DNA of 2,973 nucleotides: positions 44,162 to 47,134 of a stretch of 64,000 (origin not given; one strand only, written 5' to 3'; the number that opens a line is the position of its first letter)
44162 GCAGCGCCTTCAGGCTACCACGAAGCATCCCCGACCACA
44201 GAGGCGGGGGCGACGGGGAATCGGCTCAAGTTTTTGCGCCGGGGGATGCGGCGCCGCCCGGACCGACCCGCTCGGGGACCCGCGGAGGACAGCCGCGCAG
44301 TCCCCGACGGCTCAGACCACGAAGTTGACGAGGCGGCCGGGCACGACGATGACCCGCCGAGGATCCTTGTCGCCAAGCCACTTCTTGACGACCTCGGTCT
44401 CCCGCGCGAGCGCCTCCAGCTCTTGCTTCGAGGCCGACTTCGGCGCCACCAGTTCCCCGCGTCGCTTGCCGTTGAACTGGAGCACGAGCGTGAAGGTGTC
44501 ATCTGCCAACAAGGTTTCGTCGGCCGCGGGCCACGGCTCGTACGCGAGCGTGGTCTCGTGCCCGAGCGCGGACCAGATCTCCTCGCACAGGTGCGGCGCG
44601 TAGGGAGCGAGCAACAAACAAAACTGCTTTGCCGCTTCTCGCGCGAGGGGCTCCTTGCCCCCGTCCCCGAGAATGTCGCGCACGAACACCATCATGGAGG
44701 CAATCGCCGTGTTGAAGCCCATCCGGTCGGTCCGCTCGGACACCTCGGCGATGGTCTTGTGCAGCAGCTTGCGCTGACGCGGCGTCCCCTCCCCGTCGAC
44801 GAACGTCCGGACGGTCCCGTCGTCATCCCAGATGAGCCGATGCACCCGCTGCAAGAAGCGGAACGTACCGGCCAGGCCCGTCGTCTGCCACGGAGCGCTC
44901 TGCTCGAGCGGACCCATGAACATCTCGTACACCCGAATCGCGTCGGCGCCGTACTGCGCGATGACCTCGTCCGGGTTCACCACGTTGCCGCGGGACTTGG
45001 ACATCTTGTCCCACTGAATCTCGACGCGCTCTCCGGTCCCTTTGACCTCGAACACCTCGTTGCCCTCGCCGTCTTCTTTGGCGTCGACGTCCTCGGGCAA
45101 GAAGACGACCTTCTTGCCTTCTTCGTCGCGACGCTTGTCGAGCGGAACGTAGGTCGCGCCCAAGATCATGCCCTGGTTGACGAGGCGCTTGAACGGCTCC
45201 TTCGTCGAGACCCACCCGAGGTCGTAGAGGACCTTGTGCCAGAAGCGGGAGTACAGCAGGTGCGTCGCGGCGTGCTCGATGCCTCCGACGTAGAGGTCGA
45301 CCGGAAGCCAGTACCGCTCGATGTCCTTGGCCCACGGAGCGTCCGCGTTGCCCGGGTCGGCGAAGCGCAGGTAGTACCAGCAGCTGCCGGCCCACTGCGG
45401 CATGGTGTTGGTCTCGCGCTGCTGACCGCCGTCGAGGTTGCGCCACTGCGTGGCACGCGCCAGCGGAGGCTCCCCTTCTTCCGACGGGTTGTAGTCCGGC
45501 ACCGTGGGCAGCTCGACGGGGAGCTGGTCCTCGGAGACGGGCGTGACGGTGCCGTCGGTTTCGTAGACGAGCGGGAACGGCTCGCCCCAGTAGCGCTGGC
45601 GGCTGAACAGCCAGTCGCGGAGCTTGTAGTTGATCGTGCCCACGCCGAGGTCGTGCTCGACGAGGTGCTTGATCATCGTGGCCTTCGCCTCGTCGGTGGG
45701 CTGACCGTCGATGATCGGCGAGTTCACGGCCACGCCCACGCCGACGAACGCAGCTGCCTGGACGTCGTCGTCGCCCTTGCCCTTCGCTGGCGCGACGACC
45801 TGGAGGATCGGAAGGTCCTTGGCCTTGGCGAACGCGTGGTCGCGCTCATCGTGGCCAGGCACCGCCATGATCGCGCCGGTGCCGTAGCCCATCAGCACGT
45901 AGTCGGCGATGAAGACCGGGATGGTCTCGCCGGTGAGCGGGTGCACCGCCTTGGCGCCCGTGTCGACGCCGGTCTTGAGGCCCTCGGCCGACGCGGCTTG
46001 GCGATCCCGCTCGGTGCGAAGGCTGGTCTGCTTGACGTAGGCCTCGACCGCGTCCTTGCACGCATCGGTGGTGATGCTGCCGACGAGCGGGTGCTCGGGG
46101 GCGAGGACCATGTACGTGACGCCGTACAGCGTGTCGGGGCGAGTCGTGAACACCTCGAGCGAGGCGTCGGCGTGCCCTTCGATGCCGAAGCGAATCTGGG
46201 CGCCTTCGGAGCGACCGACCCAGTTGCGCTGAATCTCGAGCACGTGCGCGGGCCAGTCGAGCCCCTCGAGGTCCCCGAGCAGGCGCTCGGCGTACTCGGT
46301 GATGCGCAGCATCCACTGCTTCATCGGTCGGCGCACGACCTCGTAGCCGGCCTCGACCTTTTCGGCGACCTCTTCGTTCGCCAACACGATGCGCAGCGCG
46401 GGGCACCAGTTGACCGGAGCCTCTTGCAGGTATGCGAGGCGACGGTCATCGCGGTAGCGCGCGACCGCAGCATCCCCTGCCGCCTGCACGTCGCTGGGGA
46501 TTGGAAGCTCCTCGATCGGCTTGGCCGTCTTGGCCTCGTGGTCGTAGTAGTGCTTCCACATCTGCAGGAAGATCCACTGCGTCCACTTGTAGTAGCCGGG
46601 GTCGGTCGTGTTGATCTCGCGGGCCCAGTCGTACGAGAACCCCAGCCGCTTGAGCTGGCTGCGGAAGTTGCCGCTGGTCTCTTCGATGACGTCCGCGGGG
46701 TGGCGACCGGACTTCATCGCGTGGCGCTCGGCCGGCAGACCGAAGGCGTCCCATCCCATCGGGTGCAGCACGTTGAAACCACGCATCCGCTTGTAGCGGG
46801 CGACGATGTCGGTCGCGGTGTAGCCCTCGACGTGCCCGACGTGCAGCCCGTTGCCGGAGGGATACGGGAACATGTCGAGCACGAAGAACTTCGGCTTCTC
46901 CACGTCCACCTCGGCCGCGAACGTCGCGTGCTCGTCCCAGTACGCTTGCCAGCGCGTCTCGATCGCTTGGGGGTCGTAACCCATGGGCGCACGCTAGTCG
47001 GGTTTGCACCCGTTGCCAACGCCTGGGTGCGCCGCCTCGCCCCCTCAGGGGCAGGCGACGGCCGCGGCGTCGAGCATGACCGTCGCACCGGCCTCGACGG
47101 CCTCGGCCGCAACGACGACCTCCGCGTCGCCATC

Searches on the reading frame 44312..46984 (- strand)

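Call 14: search_protein_families(library=pfam, proteins=[window:44312-46984:-], max_evalue=0.001)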
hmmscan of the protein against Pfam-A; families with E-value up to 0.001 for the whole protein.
window:44312-46984:- (890 aa): 5 families
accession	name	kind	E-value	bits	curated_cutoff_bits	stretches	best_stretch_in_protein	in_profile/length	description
PF13603.12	tRNA-synt_1_2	-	2.6e-64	216.6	25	1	253-441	1-184/185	Leucyl-tRNA synthetase, editing domain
PF00133.28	tRNA-synt_1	-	4e-36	125.1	22.7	3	12-145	2-153/414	tRNA synthetases class I (I, L, M and V)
PF09334.17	tRNA-synt_1g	-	9.5e-22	77.7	20.1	1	39-145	7-110/391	tRNA synthetases class I (M)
PF08264.19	Anticodon_1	-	2.8e-17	63.4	25.1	1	740-854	7-145/148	Anticodon-binding domain of tRNA ligase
PF01406.26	tRNA-synt_1e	-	0.00065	19.6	27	0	654-686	247-279/301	tRNA synthetases class I (C) catalytic domain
